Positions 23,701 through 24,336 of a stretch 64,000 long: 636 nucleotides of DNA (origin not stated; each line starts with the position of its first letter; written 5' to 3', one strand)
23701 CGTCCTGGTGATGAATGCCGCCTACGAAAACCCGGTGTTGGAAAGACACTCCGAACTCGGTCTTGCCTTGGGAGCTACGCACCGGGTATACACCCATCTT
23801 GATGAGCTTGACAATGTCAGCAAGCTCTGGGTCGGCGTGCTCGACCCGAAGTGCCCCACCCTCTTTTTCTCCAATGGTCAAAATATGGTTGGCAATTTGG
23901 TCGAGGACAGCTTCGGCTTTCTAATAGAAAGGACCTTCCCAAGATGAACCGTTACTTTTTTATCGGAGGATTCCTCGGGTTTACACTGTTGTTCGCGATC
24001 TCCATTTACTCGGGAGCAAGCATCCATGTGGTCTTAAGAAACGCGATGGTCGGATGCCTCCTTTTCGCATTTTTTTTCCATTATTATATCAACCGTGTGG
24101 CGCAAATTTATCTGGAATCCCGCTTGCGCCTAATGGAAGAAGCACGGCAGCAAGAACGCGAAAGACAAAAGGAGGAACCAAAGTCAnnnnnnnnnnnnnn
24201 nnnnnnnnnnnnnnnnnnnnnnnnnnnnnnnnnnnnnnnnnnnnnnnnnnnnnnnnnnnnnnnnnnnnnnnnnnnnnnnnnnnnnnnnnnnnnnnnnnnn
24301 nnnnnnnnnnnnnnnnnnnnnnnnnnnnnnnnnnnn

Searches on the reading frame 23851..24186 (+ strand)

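Call 41: search_protein_families(library=pfam, proteins=[window:23851-24186:+], max_evalue=0.1)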
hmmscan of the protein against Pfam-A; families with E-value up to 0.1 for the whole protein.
window:23851-24186:+ (112 aa): 1 family
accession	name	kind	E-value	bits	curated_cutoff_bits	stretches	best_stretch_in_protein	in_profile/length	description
PF09775.14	Keratin_assoc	-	0.0039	17.3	23.5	1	49-95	78-121/129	Keratinocyte-associated protein 2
